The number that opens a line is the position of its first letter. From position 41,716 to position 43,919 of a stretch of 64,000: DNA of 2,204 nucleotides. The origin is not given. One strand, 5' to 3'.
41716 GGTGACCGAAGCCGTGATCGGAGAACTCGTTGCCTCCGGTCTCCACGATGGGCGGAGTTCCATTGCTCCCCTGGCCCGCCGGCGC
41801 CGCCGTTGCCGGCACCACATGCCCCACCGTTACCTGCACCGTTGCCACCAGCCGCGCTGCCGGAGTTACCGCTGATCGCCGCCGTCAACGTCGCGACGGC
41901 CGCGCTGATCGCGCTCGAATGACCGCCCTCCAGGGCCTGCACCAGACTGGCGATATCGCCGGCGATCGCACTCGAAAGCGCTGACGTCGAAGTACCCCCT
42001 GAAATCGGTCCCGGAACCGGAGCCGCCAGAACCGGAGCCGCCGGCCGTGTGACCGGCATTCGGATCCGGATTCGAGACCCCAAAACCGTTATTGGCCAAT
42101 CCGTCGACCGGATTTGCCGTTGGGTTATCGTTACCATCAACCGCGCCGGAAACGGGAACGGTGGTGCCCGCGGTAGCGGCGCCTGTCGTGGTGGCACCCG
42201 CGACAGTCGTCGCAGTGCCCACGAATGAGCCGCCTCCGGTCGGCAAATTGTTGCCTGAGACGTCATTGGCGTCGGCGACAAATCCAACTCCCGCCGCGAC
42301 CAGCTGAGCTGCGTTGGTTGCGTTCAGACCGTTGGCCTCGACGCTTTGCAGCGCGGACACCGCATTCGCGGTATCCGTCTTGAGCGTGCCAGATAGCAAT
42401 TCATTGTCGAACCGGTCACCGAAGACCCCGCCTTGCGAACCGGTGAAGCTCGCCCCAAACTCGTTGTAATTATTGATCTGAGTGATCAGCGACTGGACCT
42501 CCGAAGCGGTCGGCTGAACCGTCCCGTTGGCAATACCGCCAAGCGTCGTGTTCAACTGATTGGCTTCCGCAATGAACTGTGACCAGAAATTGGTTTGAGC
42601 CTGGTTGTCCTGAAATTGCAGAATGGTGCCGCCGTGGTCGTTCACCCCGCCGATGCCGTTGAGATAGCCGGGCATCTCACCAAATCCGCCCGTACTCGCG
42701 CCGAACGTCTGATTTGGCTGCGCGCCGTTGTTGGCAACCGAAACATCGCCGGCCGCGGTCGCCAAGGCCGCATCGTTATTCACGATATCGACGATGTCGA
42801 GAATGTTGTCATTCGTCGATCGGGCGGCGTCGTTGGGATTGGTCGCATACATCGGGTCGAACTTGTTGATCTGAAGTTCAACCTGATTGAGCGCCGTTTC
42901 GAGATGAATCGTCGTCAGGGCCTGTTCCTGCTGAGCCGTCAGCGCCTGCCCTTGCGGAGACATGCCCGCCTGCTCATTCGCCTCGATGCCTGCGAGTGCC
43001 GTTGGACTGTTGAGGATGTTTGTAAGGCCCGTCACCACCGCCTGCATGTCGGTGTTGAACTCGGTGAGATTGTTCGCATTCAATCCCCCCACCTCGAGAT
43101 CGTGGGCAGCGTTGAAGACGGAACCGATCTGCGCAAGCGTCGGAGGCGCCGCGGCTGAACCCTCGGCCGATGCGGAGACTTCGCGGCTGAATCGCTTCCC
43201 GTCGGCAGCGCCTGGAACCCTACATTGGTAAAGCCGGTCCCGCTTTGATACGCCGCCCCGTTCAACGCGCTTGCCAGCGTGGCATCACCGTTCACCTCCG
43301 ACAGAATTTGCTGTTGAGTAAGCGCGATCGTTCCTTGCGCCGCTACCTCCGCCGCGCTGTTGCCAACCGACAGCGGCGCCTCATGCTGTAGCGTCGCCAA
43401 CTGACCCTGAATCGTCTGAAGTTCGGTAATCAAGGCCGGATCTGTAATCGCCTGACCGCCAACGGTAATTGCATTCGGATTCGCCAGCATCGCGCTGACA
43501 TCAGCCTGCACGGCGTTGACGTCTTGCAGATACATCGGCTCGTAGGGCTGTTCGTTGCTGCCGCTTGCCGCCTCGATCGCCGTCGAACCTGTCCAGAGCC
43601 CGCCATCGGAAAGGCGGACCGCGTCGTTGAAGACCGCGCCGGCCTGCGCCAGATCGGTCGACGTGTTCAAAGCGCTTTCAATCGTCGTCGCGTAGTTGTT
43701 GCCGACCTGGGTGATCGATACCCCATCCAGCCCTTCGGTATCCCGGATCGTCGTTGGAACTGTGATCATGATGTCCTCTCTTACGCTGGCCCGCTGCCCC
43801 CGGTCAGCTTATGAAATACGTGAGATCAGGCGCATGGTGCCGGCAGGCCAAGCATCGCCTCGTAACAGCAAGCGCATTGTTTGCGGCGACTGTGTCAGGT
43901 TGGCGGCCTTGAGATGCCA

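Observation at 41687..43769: Hidden ~690-aa non-RTX T1SS cargo candidate ending in a His-rich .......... tail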

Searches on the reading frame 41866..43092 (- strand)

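Call 4: search_protein_families(library=pfam, proteins=[window:41866-43092:-], max_evalue=1)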
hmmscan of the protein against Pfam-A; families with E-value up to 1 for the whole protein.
window:41866-43092:- (408 aa): 0 families

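Call 5: search_protein_families(library=ncbifam, proteins=[window:41866-43092:-], max_evalue=1)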
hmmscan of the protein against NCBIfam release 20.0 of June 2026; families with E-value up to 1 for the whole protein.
window:41866-43092:- (408 aa): 1 family
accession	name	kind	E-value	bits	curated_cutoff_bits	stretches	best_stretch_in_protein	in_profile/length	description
NF045727.1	GSU3529_fam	subfamily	0.17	12.2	44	1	192-238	36-76/78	GSU3529 family protein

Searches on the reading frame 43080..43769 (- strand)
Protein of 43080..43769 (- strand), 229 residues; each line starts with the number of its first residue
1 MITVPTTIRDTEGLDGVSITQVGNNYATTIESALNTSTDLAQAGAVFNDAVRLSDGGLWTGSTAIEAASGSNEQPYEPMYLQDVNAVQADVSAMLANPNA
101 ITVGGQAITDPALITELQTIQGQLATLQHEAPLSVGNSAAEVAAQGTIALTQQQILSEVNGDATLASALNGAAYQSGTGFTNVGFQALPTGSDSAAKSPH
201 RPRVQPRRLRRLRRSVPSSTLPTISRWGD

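Call 4: search_protein_families(library=pfam, proteins=[window:43080-43769:-], max_evalue=1)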
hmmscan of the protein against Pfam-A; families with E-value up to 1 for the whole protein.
window:43080-43769:- (229 aa): 3 families
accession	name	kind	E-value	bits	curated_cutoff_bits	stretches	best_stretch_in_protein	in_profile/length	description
PF08450.18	SGL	-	0.053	13.6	26.3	1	36-85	77-123/246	SMP-30/Gluconolactonase/LRE-like region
PF20521.3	DUF6736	-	0.11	13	27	1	28-76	80-129/129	Family of unknown function (DUF6736)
PF23716.1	DUF7158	-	0.57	10.3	27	1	207-223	17-33/38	Family of unknown function (DUF7158)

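Call 5: search_protein_families(library=ncbifam, proteins=[window:43080-43769:-], max_evalue=1)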
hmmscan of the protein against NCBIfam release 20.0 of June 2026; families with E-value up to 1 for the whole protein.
window:43080-43769:- (229 aa): 0 families
